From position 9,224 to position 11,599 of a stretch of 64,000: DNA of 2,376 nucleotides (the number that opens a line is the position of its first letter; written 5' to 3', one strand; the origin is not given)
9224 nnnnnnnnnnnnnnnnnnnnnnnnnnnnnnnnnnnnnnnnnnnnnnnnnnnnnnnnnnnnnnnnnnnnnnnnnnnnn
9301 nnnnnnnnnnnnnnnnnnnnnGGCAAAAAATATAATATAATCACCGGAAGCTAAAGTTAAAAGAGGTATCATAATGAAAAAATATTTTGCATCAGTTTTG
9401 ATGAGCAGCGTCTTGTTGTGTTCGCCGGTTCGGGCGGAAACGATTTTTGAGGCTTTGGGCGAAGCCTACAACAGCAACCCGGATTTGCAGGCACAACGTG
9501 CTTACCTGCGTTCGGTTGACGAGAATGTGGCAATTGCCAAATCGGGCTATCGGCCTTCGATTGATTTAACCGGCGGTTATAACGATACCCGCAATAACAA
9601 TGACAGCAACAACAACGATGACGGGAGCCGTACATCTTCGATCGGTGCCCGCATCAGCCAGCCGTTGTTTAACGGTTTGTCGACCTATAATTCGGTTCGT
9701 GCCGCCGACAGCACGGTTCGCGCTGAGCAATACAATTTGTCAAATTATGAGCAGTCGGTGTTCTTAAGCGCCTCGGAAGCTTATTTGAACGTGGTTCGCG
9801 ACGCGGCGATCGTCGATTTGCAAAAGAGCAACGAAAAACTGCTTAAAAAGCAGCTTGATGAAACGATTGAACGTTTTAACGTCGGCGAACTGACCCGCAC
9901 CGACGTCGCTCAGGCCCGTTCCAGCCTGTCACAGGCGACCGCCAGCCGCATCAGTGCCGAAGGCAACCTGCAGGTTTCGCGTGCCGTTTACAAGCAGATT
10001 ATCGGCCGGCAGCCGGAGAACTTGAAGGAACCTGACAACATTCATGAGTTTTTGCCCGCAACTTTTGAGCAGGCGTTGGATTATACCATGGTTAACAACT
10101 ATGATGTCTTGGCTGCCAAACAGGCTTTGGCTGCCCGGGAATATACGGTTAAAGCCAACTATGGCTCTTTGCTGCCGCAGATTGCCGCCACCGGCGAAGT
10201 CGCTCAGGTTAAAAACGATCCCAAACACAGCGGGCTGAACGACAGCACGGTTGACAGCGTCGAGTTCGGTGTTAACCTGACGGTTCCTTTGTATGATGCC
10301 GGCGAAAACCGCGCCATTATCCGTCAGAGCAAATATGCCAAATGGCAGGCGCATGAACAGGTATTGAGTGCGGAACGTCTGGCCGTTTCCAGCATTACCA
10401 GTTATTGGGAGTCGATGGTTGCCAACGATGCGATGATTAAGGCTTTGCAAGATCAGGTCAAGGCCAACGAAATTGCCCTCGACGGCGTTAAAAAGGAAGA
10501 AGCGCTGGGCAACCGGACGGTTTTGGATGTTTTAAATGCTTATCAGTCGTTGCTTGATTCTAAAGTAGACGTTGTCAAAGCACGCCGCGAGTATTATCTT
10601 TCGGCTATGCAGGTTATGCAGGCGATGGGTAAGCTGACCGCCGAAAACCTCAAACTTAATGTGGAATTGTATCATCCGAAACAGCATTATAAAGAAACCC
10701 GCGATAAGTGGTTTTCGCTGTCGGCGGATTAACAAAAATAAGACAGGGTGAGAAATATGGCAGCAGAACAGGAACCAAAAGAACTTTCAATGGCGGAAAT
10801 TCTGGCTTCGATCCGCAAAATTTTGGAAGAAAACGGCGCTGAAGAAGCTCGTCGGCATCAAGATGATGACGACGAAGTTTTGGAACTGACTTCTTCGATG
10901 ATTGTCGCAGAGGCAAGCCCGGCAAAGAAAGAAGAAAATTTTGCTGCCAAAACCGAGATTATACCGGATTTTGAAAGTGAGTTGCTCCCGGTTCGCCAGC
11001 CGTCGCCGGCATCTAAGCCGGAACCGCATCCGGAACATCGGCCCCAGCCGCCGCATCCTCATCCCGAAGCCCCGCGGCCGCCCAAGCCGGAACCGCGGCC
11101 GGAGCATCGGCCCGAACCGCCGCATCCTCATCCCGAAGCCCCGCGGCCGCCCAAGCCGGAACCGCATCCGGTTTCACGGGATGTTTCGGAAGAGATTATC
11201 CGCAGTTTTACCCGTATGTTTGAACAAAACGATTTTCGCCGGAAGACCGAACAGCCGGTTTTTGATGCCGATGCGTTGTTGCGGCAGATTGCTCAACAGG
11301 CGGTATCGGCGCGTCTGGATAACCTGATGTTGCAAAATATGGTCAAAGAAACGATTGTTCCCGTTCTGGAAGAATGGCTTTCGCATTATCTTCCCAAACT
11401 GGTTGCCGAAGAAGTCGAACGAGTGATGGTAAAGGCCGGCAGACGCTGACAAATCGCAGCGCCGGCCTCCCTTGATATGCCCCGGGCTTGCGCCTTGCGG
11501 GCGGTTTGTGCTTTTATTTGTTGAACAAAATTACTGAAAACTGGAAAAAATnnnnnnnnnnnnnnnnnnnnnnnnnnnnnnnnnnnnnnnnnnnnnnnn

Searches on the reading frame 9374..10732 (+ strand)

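Call 47: search_protein_families(library=pfam, proteins=[window:9374-10732:+], max_evalue=0.00001)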
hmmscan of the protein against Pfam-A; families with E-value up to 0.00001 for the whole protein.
window:9374-10732:+ (452 aa): 1 family
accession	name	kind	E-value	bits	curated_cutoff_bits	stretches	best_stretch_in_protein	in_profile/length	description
PF02321.23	OEP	-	7.1e-63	212.2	22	2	26-211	3-187/187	Outer membrane efflux protein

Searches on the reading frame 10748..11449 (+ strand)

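Call 47: search_protein_families(library=pfam, proteins=[window:10748-11449:+], max_evalue=0.00001)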
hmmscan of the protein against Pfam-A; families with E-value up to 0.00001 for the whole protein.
window:10748-11449:+ (233 aa): 1 family
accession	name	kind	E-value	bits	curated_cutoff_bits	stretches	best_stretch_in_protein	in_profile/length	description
PF10691.14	DUF2497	-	2.4e-06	28.3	27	1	177-225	19-68/75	Protein of unknown function (DUF2497)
